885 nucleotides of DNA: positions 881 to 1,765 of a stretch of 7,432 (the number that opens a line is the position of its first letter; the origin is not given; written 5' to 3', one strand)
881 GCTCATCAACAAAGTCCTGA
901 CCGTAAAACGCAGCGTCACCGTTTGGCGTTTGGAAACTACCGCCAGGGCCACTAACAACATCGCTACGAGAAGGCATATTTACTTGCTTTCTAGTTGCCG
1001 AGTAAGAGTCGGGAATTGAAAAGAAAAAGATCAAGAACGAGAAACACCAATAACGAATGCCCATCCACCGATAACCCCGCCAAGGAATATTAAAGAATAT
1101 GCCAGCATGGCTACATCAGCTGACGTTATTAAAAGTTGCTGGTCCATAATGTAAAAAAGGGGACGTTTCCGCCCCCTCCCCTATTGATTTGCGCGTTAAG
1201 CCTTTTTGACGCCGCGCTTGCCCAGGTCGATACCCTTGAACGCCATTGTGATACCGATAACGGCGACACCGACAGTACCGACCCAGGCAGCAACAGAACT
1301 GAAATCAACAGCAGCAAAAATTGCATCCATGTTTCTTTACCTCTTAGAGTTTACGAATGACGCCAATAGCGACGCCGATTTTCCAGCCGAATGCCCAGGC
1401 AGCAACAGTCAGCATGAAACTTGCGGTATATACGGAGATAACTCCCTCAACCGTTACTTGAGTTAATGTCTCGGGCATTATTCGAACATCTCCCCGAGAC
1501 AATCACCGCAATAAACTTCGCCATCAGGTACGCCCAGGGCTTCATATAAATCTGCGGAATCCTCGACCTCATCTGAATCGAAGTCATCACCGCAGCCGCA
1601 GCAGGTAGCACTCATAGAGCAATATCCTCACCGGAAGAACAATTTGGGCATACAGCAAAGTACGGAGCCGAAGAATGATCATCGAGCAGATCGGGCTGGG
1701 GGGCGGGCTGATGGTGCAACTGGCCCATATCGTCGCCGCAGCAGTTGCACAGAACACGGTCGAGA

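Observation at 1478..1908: Three consecutive, translationally coupled, acidic CxxC...CxxC mini-proteins where Ff phages carry gVII/gIX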

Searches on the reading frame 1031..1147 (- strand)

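Call 4: search_protein_families(library=pfam, proteins=[window:1031-1147:-], max_evalue=1)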
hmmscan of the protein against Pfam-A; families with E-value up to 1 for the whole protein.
window:1031-1147:- (38 aa): 0 families

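Call 31: search_protein_families(library=phrogs, proteins=[window:1034-1147:-], max_evalue=1)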
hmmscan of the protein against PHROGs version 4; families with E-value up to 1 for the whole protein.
seq(38 aa): 2 families
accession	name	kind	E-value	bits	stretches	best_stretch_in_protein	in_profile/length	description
phrog_24211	-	unknown function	0.22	12.4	1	17-38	5-26/57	-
phrog_28916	-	unknown function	0.26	12.7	1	6-35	14-44/88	-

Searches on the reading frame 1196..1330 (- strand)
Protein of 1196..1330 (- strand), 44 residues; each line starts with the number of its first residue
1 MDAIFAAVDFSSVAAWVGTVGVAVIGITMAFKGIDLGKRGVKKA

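Call 4: search_protein_families(library=pfam, proteins=[window:1196-1330:-], max_evalue=1)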
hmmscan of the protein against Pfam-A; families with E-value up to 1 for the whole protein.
window:1196-1330:- (44 aa): 1 family
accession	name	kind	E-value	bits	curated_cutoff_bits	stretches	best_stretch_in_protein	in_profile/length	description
PF04956.18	TrbC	-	0.0099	16.5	27.9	1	12-38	50-77/98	TrbC/VIRB2 pilin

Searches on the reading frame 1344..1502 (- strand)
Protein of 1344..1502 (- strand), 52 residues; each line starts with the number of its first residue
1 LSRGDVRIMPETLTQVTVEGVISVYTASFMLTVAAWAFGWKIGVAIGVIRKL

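Call 4: search_protein_families(library=pfam, proteins=[window:1344-1502:-], max_evalue=1)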
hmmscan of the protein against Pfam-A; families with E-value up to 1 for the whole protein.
window:1344-1502:- (52 aa): 0 families

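Call 31: search_protein_families(library=phrogs, proteins=[window:1347-1478:-], max_evalue=1)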
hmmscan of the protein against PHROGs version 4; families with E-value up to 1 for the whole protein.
seq(44 aa): 2 families
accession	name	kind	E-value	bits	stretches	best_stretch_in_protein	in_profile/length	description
phrog_22498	-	unknown function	0.00038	21.5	1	8-43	34-69/70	-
phrog_2924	-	unknown function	0.18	13.2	1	6-44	41-80/80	-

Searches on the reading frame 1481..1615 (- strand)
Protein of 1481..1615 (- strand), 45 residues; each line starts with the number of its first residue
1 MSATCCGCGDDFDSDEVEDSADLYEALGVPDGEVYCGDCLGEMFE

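Call 4: search_protein_families(library=pfam, proteins=[window:1481-1615:-], max_evalue=1)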
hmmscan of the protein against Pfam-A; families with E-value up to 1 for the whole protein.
seq(45 aa): 1 family
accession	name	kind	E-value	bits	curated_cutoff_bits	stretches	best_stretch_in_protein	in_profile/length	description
PF23477.1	zf_Tbcl_2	-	0.43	10.7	27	0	33-40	26-33/37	Probable treble clef zinc finger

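Call 11: find_encoding_contigs(protein=window:1481-1615:-, flank=5000, max_places=10)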
Protein seq(45 aa) (45 aa): 3 contigs read that carry it; 2 places shown.
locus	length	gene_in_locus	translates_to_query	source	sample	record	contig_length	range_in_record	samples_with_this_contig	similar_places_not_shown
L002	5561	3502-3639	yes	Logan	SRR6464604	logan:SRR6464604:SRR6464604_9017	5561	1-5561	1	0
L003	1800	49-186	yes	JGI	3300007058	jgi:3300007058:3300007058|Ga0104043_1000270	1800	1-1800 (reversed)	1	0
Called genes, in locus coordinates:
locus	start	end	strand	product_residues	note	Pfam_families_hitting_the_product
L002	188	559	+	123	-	-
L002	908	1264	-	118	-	PF13560:HTH_31, PF12844:HTH_19, PF01381:HTH_3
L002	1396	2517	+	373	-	PF05144:Phage_CRI (weak), PF05155:G2P_X_C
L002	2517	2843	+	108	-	-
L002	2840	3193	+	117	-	-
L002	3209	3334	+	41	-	-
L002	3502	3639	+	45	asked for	-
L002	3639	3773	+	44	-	-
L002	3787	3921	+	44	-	-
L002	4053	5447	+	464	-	-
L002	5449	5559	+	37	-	?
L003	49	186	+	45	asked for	-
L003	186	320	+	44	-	-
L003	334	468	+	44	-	-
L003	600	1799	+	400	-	?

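Call 26: find_homologous_proteins(query=A2, max_evalue=1)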
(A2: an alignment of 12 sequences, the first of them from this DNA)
Query A2 (12 sequences) (45 aa, profile of the alignment): 23 proteins with E <= 1 among 176 candidates.
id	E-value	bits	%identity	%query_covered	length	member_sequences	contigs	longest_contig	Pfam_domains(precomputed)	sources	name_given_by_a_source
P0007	3.6e-14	71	63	18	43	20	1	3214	-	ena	-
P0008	1.2e-12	66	36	93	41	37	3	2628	-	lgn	-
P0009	1.5e-11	62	43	31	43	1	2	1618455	-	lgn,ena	-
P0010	1.7e-11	62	43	31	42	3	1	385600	-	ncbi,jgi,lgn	-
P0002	9.3e-9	53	100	100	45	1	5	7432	-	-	-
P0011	3.7e-8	51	-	-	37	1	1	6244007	-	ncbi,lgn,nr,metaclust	ncbi:hypothetical protein THL1_3096 [Pseudomonas sp. TCU-HL1]|nr:hypothetical protein THL1_3059 [Pse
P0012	4.9e-7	48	-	-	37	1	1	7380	-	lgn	-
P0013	6.0e-7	47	48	47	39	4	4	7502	-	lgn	-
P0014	2.0e-6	46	52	47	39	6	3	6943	-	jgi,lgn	jgi:hypothetical protein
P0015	2.2e-6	46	-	-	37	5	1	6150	-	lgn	-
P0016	4.1e-6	45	48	42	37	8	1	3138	-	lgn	-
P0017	4.2e-6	45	50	40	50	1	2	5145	-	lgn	-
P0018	4.8e-6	45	-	-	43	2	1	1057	-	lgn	-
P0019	5.1e-6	44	37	96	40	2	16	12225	-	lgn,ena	-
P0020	7.3e-6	44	-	-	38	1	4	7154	-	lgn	-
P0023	8.9e-2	31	39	40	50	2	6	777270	-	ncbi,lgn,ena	-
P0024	9.3e-2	31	44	36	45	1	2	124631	-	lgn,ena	-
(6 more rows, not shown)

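Call 28: find_encoding_contigs(protein=P0023, flank=5000, max_places=3)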
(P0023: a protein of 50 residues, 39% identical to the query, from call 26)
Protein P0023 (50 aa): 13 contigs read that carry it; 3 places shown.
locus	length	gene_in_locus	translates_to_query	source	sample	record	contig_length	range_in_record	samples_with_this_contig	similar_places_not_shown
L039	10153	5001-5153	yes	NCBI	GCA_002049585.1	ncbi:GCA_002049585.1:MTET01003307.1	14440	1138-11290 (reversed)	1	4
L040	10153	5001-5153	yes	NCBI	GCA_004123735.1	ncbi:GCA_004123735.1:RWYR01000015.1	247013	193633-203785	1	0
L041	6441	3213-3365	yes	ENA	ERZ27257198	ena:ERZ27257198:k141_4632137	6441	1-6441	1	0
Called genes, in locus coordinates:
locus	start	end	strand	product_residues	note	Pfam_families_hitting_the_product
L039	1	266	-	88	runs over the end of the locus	-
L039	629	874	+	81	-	PF22513:FitA-like_RHH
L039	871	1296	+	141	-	PF01850:PIN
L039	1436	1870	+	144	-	-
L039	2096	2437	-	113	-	-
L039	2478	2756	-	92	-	-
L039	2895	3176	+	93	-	-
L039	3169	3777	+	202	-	-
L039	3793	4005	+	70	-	-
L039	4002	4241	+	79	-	-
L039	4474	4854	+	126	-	-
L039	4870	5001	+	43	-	-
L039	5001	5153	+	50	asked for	-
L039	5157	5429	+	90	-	-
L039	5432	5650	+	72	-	PF25631:Inovirus_capsid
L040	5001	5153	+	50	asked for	-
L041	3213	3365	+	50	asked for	-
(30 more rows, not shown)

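Call 29: find_encoding_contigs(protein=P0024, flank=5000, max_places=2)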
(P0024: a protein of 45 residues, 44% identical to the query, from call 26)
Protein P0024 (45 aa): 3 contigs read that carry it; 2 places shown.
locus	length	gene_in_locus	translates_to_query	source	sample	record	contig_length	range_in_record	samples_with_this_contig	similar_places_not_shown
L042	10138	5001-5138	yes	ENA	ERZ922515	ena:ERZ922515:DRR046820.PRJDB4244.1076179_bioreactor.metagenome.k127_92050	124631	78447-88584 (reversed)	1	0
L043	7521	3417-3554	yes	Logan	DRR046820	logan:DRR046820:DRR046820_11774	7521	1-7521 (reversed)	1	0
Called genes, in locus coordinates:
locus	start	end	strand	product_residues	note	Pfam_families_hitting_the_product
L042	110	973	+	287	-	PF00701:DHDPS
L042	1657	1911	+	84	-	-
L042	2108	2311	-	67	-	-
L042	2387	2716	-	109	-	PF12844:HTH_19, PF13560:HTH_31, PF01381:HTH_3, PF22495:HTH_92 (weak)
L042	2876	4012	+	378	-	PF05144:Phage_CRI (faint), PF05155:G2P_X_C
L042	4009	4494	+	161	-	-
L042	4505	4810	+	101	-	PF07459:CTX_RstB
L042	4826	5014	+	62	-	-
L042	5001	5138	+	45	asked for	-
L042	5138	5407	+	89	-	-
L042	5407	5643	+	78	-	PF25631:Inovirus_capsid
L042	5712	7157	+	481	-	-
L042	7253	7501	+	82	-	-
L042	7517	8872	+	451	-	PF05707:Zot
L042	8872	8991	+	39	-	-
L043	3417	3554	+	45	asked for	-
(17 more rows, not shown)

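Call 31: search_protein_families(library=phrogs, proteins=[window:1481-1615:-], max_evalue=1)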
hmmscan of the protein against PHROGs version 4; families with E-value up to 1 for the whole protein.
seq(45 aa): 1 family
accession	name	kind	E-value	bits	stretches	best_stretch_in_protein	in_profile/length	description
phrog_9706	-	unknown function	0.62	11.5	0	3-43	9-45/56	-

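Call 56: search_solved_structures(query=A5, max_evalue=10, show_alignments=2)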
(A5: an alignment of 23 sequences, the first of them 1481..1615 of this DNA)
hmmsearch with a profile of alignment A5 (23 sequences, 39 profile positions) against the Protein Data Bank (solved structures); distinct sequences matched with E-value up to 10: 25.
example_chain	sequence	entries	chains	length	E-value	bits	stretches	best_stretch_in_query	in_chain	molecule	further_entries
2i13_A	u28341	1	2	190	9.8e-10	41.6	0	4-14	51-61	Aart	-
5v3g_D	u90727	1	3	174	2.3e-08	37.2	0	3-14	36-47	PR domain zinc finger protein 9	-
5egb_A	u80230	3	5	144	1.5e-07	34.6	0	3-14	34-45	Histone-lysine N-methyltransferase PRDM9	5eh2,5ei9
5v3j_E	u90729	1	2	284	8e-05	25.9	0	3-12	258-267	Zinc finger protein 568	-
5v3m_C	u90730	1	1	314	0.00017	24.8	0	3-12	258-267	Zinc finger protein 568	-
1mey_C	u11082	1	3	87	0.00026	24.2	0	3-12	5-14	CONSENSUS ZINC FINGER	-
2m0d_A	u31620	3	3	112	0.00043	23.5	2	3-33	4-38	Zinc finger and BTB domain-containing protein 17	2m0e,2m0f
2cot_A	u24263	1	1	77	0.00049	23.4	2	3-13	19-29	Zinc finger protein 435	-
5wjq_D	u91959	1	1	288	0.0069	19.7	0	3-12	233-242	Zinc finger protein 568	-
3wwl_A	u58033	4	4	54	0.0078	19.5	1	4-13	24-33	Alpha-aminoadipate carrier protein LysW | OrfF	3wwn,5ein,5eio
9qtr_i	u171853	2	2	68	0.074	16.4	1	4-26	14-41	Conserved protein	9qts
7mc1_A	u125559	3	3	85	0.13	15.6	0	2-12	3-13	Isoform 2 of Zinc finger and BTB domain-containing protein 17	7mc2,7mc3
8q5b_A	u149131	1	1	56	0.23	14.8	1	3-35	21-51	Small CPxCG-related zinc finger protein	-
6nw1_A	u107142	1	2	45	0.32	14.3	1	1-33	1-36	Rubredoxin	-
2n25_A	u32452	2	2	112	0.37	14.1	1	1-12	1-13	Zinc finger and BTB domain-containing protein 17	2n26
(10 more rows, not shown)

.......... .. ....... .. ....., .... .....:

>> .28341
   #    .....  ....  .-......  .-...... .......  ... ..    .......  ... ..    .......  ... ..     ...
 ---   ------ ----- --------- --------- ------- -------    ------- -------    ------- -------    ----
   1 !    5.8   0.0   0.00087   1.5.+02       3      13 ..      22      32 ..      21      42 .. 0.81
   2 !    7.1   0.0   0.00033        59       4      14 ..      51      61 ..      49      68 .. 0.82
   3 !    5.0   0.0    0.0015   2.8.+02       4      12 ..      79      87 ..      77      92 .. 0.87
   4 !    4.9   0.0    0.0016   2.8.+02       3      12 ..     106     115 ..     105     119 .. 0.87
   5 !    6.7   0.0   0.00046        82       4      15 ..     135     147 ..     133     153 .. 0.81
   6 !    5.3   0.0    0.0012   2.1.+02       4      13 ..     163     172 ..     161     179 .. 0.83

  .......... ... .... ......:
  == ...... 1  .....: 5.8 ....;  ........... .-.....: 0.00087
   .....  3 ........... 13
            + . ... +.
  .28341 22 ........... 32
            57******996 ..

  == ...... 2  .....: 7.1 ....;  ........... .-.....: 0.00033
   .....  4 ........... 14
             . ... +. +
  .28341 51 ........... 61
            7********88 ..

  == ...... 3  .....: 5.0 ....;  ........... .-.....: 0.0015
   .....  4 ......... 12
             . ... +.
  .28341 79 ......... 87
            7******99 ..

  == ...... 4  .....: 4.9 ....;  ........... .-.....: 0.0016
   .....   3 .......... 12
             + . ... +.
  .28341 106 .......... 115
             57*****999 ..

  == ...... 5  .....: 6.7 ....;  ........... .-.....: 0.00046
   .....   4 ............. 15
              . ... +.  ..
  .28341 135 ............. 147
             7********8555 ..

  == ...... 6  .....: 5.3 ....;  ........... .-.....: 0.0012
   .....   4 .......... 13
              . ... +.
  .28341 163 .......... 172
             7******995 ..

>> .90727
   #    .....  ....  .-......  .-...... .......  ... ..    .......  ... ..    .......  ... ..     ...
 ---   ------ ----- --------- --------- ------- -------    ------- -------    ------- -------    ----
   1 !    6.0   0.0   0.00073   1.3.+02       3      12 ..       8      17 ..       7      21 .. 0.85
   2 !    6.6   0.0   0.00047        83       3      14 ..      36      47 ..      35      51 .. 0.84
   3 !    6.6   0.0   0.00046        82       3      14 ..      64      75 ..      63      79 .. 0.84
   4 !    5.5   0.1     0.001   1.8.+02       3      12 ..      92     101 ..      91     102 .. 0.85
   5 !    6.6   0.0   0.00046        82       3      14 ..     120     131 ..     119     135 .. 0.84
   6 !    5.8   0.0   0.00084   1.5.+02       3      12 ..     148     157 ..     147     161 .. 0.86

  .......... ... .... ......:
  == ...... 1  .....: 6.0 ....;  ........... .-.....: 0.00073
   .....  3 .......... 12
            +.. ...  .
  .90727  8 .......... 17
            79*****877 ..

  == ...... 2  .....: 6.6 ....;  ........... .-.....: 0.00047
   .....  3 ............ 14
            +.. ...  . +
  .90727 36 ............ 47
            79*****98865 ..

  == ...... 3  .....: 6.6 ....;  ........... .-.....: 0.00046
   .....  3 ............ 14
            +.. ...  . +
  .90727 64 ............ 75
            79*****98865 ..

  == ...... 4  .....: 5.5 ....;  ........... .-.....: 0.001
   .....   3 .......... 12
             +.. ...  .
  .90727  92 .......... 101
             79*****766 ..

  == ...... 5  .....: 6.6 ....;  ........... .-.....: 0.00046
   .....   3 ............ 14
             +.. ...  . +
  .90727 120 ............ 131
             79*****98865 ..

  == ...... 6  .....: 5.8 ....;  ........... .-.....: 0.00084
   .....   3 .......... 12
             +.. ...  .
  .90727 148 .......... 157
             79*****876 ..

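Call 62: predict_structure(alignment_id=A5)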
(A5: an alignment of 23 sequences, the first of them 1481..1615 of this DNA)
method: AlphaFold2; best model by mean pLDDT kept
length: 45 residues; sequences in the alignment: 23
mean_pLDDT: 76.8   pTM: 0.50
mean pLDDT of the five models: 76.8, 74.2, 74.1, 58.1, 57.5
residues with pLDDT >= 90: 1; 70-90: 34; 50-70: 10; < 50: 0
segments of 3 or more residues with pLDDT < 50: none
pLDDT, mean of each block of 10 residues (from residue 1): 83 71 74 80 76
secondary structure, 60 per line:
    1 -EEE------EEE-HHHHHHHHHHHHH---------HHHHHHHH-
elements in order: E2-4 E11-13 H15-27 H37-44

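Call 65: search_protein_representatives(alignment_id=A5)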
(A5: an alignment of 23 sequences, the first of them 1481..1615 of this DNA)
Query: 23 sequences, 39 profile positions. Proteins with E-value up to 0.001 (for the whole library): 144; up to 1e-10: 8; up to 1e-30: 0. The best 144 are listed.
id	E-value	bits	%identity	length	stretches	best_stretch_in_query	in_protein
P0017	7.1e-14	67.7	-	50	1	1-38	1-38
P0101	1.8e-13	66.4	-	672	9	1-13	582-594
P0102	1.9e-13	66.3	-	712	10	3-13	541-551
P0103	2.5e-12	62.7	-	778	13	3-13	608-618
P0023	9.0e-12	61.0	-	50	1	1-38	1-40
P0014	1.9e-11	59.9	-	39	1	1-36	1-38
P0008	3.2e-11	59.2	-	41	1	1-38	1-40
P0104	3.6e-11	59.0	-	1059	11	4-13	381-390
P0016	1.1e-10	57.4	-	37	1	1-39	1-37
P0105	1.6e-10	57.0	-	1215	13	1-14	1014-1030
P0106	6.6e-10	55.0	-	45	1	1-38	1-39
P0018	6.9e-10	54.9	-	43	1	1-38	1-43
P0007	8.2e-10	54.7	-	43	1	1-38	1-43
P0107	2.4e-09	53.2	-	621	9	3-13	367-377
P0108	3.4e-09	52.7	-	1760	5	3-26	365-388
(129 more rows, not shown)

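Call 68: fold_search(model_id=the predicted structure, library=pdb)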
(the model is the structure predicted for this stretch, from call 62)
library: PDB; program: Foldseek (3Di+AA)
matches with E <= 10: 125; with E <= 0.001: 0
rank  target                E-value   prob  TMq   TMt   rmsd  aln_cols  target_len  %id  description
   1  6fhq_A                1.2e+00  0.33  0.53  0.42   5.1        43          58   19  Crystal structure of human BAZ2B PHD zinc finger in complex with Fr 21 (released 2018-03-21)
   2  6iwd_B                1.3e+00  0.11  0.40  0.37   7.8        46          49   17  The PTP domain of human PTPN14 in a complex with the CR3 domain of HPV18 E7 (released 2019-07-31)
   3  4l7x_A                1.8e+00  0.21  0.47  0.38   4.3        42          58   24  Crystal structure of the DIDO PHD finger in complex with H3K4me3 (released 2013-07-24)
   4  3qzv_A                2.4e+00  0.28  0.59  0.18   3.8        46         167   17  Crystal Structure of BPTF PHD-linker-bromo in complex with histone H4K12ac peptide (released 2011-06-01)
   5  7vhy_B                2.4e+00  0.28  0.59  0.08   3.2        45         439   18  Crystal structure of EP300 HAT domain in complex with compound (+)-3 (released 2022-04-27)
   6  7m10_A                2.4e+00  0.20  0.48  0.34   3.5        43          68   26  PHF2 PHD Domain Complexed with Peptide From N-terminus of VRK1 (released 2021-05-26)
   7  5y1z_D                2.6e+00  0.20  0.51  0.10   3.3        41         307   15  Crystal structure of ZMYND8 PHD-BROMO-PWWP tandem in complex with Drebrin ADF-H domain (released 2017-10-25)
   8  2kyu_MODEL_1_A        2.6e+00  0.15  0.48  0.34   4.5        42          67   26  The solution structure of the PHD3 finger of MLL (released 2010-08-25)
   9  5wle_A                2.8e+00  0.16  0.50  0.39   4.4        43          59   21  Crystal structure of the PPS PHD finger in complex with H3K4me3 (released 2017-10-04)
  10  7vhz_A                3.0e+00  0.25  0.59  0.08   3.1        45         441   18  Crystal structure of EP300 HAT domain in complex with compound 7 (released 2022-04-27)
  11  2xig_B                3.0e+00  0.06  0.36  0.12   9.3        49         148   18  The structure of the Helicobacter pylori ferric uptake regulator Fur reveals three functional metal binding sites (released 2011-01-19)
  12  7y3l_A                3.2e+00  0.04  0.31  0.26  10.4        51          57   16  Structure of SALL3 ZFC4 bound with 12 bp AT-rich dsDNA (released 2022-10-26)
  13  9t2f                  3.4e+00  0.15  0.51  0.10   3.2        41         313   15  Crystal structure of human PRKCBP1 Zinc finger MYND-type containing 8 with pentaglutamate tag (released 2025-12-17)
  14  7osm_eS26             3.4e+00  0.11  0.52  0.26  14.4        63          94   17  Intermediate translocation complex of 80 S.cerevisiae ribosome with eEF2 and ligands (released 2021-12-08)
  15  5znp_B                3.4e+00  0.11  0.41  0.12   4.3        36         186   28  Crystal structure of PtSHL in complex with an H3K4me3 peptide (released 2018-07-18)
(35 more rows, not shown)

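Call 71: search_protein_families(library=ncbifam, proteins=[window:1481-1615:-], max_evalue=1)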
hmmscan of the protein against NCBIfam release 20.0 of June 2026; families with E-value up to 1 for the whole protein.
seq(45 aa): 1 family
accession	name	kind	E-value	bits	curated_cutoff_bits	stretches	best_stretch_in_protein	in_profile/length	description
TIGR04272.1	cxxc_cxxc_Mbark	domain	0.44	10.3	36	0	33-41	26-34/37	CxxC-x17-CxxC domain-containing protein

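Call 86: fold_search(model_id=the predicted structure, library=viral)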
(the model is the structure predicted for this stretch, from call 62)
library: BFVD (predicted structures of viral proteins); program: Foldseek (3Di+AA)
matches with E <= 10: 170; with E <= 0.001: 0
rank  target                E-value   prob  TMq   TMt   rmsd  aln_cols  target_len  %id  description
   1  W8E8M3                1.0e+00  0.18  0.48  0.22   7.5        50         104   14  Putative E7 oncogenic protein [Eptesicus serotinus papillomavirus 3]
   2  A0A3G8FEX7            1.2e+00  0.13  0.38  0.35   8.9        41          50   24  Uncharacterized protein [Mycobacterium phage Beelzebub]
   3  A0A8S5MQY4            1.3e+00  0.41  0.49  0.22   3.8        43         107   26  Putative cytoplasmic protein [Caudovirales sp. ctqI92]
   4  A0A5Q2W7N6            1.3e+00  0.35  0.57  0.51   4.2        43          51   28  (no name in the UniProt tables at hand)
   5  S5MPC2                1.3e+00  0.35  0.58  0.34   3.8        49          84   22  Uncharacterized protein [Sinorhizobium phage phiM12]
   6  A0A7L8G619            1.4e+00  0.54  0.59  0.54   2.2        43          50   23  (no name in the UniProt tables at hand)
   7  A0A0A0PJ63            1.4e+00  0.23  0.52  0.49   3.7        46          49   22  Uncharacterized protein [Bacillus phage Bp8p-T]
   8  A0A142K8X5            1.6e+00  0.14  0.45  0.33   6.5        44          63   30  Uncharacterized protein [Gordonia phage Yvonnetastic]
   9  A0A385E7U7            1.8e+00  0.13  0.49  0.38   6.0        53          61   19  (no name in the UniProt tables at hand)
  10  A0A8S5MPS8            1.8e+00  0.13  0.44  0.15   4.2        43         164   21  Putative zinc-ribbon domain protein [Siphoviridae sp. ctsIQ24]
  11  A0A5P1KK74            1.8e+00  0.08  0.35  0.17   3.5        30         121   33  E7 [Hemidactylus frenatus papillomavirus]
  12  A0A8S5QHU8            2.0e+00  0.15  0.47  0.27   3.9        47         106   28  Uncharacterized protein [Siphoviridae sp. ctEBu1]
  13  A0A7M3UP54            2.0e+00  0.10  0.40  0.34   8.0        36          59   14  Cas12f1-like TNB domain-containing protein (Fragment) [Pyramimonas orientalis virus]
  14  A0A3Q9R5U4            2.0e+00  0.06  0.33  0.22   9.4        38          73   18  (no name in the UniProt tables at hand)
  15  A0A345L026            2.3e+00  0.23  0.61  0.47   4.4        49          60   18  Uncharacterized protein [Microbacterium phage Sansa]
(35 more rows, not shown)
